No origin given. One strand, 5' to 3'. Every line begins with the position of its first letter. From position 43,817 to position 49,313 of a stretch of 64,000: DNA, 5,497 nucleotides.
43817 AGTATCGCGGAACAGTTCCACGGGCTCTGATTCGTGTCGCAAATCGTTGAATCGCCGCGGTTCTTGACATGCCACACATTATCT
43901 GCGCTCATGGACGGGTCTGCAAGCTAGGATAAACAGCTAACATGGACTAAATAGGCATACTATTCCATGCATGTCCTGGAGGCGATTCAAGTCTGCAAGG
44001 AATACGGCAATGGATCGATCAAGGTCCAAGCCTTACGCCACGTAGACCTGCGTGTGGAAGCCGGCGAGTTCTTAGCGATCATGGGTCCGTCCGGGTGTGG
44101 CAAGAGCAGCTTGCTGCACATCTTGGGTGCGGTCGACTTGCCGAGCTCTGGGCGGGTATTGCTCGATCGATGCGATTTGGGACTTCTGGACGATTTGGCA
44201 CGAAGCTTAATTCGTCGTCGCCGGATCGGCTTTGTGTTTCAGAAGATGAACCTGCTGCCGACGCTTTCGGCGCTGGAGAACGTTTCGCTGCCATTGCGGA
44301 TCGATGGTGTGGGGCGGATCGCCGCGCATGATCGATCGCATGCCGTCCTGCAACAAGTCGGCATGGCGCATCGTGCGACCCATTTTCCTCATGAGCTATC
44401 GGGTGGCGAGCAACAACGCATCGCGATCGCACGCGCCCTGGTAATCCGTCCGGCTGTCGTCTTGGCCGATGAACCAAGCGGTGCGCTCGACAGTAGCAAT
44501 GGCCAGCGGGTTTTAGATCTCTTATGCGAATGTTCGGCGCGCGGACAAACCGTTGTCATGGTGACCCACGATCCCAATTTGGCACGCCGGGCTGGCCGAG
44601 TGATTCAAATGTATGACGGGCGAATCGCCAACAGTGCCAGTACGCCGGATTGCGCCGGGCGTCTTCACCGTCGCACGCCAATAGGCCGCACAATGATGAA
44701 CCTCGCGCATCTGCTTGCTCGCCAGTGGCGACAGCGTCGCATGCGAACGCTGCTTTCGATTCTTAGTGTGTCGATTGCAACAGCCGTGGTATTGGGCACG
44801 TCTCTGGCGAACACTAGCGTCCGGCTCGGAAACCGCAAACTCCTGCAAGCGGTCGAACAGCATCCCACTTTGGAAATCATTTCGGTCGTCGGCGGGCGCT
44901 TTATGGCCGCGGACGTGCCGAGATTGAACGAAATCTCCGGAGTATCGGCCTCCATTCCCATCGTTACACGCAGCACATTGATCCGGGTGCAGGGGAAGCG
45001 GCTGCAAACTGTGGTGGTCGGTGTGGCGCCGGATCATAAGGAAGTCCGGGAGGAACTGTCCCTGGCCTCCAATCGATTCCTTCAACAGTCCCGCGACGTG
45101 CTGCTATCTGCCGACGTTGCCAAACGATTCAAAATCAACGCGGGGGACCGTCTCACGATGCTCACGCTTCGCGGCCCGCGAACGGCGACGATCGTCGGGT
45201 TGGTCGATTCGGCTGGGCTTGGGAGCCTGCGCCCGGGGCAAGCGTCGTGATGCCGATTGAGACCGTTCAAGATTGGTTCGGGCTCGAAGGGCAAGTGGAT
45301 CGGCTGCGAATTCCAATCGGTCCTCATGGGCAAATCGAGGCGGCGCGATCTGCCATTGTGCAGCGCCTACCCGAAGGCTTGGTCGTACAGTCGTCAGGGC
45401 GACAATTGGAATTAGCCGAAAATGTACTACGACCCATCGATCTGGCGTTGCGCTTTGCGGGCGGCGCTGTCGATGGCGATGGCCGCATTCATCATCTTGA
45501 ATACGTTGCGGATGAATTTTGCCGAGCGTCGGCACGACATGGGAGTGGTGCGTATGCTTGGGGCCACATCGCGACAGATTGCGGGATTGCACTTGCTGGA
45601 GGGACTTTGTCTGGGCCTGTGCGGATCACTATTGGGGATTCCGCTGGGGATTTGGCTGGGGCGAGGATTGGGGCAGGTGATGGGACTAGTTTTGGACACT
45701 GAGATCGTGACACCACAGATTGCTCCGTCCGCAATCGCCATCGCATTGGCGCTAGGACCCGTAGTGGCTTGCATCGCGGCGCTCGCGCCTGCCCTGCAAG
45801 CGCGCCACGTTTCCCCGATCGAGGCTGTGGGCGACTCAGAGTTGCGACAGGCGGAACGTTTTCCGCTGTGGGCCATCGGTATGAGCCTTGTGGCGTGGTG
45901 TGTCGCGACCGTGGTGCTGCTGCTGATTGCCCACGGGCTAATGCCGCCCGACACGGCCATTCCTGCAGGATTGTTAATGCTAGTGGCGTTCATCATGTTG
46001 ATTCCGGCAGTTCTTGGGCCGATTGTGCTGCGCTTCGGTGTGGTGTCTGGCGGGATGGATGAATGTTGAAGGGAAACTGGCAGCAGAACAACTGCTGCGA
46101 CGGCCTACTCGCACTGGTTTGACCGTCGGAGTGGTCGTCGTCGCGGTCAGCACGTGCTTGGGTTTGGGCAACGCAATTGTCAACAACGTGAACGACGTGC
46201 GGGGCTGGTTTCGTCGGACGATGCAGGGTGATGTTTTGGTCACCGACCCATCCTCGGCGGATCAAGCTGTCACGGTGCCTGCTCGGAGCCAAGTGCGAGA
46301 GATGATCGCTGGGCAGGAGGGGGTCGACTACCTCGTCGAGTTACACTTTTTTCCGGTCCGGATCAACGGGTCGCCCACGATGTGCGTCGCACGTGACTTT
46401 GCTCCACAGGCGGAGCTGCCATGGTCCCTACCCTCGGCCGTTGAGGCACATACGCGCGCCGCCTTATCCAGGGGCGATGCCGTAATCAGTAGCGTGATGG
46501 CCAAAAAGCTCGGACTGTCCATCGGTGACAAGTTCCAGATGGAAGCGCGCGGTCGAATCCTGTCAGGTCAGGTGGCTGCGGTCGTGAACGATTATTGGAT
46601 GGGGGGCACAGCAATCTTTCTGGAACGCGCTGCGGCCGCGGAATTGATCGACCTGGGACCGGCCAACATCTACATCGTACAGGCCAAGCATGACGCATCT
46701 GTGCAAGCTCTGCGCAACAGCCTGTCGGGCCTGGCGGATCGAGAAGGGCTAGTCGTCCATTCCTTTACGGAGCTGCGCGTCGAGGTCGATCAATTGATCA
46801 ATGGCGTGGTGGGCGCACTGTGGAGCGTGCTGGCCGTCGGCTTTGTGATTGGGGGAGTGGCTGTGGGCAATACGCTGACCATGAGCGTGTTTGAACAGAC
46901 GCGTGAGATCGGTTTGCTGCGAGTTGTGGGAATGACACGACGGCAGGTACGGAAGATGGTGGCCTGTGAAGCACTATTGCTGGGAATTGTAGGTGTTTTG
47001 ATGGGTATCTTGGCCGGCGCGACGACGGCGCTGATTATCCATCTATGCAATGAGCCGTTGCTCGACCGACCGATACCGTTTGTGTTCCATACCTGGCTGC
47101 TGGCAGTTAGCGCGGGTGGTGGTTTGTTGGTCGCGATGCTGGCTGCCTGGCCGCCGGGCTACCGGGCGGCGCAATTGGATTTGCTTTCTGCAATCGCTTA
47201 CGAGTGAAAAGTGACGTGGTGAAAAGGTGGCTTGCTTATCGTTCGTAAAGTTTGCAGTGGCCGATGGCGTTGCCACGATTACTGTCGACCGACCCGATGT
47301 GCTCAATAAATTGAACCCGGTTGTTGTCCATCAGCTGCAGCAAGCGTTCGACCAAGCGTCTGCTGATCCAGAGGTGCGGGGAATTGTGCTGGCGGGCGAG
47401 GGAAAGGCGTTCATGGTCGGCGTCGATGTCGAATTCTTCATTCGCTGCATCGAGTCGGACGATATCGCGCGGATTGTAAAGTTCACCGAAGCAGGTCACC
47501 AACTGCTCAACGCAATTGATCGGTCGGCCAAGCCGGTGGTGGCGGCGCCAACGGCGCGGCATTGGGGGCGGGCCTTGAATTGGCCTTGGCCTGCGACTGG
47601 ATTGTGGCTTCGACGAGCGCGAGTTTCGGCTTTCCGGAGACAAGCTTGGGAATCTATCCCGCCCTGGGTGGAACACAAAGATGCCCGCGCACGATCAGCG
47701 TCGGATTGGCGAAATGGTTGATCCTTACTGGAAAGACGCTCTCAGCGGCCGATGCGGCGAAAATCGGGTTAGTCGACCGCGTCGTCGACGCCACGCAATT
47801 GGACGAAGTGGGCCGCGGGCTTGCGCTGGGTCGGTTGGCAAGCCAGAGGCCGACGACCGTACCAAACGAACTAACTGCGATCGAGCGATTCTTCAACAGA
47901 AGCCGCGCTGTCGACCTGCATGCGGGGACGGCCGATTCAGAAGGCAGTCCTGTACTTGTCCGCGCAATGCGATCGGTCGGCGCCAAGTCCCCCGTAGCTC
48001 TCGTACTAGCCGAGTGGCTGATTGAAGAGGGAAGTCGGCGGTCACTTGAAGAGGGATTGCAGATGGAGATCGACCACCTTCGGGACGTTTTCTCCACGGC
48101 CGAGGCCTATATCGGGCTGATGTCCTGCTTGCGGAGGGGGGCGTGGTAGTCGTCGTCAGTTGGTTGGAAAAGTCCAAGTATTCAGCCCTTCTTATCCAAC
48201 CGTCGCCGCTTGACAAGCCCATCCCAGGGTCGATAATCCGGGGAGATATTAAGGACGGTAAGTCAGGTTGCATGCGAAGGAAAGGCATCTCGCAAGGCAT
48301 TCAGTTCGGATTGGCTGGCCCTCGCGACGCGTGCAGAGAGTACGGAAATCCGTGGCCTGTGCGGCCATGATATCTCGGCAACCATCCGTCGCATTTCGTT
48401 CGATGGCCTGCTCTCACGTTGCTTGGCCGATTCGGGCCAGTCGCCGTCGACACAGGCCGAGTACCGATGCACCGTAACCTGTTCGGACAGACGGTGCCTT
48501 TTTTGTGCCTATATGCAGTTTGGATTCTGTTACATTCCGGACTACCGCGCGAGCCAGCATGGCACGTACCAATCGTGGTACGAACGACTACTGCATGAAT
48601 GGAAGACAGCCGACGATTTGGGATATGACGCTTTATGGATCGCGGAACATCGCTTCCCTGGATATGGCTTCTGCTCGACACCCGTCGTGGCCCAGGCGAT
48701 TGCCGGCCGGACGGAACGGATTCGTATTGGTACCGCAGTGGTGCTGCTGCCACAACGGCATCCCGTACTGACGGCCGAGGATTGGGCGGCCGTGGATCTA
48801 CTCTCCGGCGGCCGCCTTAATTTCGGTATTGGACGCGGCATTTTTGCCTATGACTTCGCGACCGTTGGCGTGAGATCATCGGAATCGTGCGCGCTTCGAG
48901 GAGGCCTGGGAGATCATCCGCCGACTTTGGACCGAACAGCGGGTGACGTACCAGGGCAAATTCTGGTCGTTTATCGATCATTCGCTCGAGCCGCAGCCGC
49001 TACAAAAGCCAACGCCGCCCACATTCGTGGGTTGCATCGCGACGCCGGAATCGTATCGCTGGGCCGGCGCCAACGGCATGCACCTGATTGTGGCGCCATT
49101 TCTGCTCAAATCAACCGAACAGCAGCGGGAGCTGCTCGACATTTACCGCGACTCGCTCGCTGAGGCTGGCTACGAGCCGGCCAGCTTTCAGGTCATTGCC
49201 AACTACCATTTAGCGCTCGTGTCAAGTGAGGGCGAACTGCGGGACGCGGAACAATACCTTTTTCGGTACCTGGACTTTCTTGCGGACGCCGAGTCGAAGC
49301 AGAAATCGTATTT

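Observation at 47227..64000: Non-canonical PUFA-synthase-like (iterative type I PKS/FAS) lipid cluster with reductive-release and tailoring genes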

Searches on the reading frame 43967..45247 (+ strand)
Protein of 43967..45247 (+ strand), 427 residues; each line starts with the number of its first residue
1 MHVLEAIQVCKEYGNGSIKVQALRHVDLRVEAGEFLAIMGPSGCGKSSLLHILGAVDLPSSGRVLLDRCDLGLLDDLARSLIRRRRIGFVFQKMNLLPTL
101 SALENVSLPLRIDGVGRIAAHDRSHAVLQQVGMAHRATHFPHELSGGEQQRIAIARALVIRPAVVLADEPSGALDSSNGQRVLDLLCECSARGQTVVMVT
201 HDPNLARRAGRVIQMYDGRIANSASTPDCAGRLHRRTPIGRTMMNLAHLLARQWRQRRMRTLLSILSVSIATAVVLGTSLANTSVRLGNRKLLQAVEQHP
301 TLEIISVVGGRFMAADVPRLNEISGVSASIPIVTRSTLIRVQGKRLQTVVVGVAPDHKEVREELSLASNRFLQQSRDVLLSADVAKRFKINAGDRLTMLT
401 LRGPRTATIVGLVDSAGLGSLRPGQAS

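Call 53: search_protein_families(library=pfam, proteins=[window:43967-45247:+], max_evalue=0.001)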
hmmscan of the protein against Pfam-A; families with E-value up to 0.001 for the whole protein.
window:43967-45247:+ (427 aa): 5 families
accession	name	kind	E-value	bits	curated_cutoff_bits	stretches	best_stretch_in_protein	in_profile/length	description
PF00005.33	ABC_tran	-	1.4e-31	110.3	25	1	23-171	1-136/137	ABC transporter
PF12704.14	MacB_PCD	-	1.5e-09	38.9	27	1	261-417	1-159/207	MacB-like periplasmic core domain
PF02463.25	SMC_N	-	2.2e-07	31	40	1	142-217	135-213/220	RecF/RecN/SMC N terminal domain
PF13304.12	AAA_21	-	1.1e-05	26.2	27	0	142-205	236-302/304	AAA domain, putative AbiEii toxin, Type IV TA system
PF13191.12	AAA_16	-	0.00014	22.9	32.6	1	29-199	18-137/167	AAA ATPase domain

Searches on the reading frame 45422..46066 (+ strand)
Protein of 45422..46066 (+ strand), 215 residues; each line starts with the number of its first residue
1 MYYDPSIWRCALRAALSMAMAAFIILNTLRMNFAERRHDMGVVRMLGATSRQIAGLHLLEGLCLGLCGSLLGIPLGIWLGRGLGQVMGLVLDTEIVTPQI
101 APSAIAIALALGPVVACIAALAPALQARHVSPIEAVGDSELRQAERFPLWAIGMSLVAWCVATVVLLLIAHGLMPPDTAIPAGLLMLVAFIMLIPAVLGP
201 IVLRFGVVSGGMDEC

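Call 53: search_protein_families(library=pfam, proteins=[window:45422-46066:+], max_evalue=0.001)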
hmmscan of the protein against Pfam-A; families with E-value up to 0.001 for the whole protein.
window:45422-46066:+ (215 aa): 1 family
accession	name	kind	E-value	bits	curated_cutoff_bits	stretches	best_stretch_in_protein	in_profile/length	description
PF02687.27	FtsX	-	1.3e-18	67.6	25.5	1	15-132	5-120/120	FtsX-like permease C-terminal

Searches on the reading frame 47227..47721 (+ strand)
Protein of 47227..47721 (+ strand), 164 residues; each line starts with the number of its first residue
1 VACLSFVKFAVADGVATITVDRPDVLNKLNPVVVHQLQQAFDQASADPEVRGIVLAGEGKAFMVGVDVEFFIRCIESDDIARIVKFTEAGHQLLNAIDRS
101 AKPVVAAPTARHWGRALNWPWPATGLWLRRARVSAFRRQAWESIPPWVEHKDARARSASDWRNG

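Call 4: search_protein_families(library=pfam, proteins=[window:47227-47721:+], max_evalue=0.01)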
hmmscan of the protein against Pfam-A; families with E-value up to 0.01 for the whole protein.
window:47227-47721:+ (164 aa): 2 families
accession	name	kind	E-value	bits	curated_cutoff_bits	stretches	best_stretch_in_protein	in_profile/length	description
PF00378.25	ECH_1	-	1.2e-14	54.7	27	1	13-107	4-94/251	Enoyl-CoA hydratase/isomerase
PF16113.10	ECH_2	-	2.5e-13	50.7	27.2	1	16-106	2-92/335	Enoyl-CoA hydratase/isomerase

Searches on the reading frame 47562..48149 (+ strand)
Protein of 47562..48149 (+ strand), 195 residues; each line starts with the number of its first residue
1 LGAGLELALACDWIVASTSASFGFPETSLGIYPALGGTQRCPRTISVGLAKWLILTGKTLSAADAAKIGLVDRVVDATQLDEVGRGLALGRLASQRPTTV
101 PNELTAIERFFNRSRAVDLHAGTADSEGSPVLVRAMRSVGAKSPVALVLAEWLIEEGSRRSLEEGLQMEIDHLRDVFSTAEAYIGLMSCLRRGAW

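Call 4: search_protein_families(library=pfam, proteins=[window:47562-48149:+], max_evalue=0.01)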
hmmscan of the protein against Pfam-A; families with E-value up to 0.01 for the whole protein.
window:47562-48149:+ (195 aa): 2 families
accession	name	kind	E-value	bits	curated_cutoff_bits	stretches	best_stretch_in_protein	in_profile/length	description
PF00378.25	ECH_1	-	1.7e-22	80.4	27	1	1-97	100-195/251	Enoyl-CoA hydratase/isomerase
PF16113.10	ECH_2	-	1.4e-20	74.5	27.2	1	1-186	99-305/335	Enoyl-CoA hydratase/isomerase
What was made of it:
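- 47227..48149 (+): Enoyl-CoA hydratase/isomerase (crotonase), split by indels at 47545/47549. It was not found next to the related clusters, so its membership in the cluster is doubtful. Pfam ECH_1/ECH_2 on both halves (call 4).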

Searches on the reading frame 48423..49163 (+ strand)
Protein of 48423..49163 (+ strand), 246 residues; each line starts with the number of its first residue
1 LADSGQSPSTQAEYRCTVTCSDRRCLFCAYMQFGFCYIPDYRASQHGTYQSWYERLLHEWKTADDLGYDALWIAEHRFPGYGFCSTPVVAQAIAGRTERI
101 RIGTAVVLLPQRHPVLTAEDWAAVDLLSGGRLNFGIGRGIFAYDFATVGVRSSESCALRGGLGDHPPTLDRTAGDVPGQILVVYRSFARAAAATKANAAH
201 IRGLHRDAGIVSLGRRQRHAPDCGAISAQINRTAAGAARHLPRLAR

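Call 4: search_protein_families(library=pfam, proteins=[window:48423-49163:+], max_evalue=0.01)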
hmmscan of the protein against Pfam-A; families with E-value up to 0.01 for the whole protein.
window:48423-49163:+ (246 aa): 1 family
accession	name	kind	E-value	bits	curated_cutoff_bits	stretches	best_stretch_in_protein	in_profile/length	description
PF00296.26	Bac_luciferase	-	1.2e-29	104.1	27.9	1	42-154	11-122/314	Luciferase-like monooxygenase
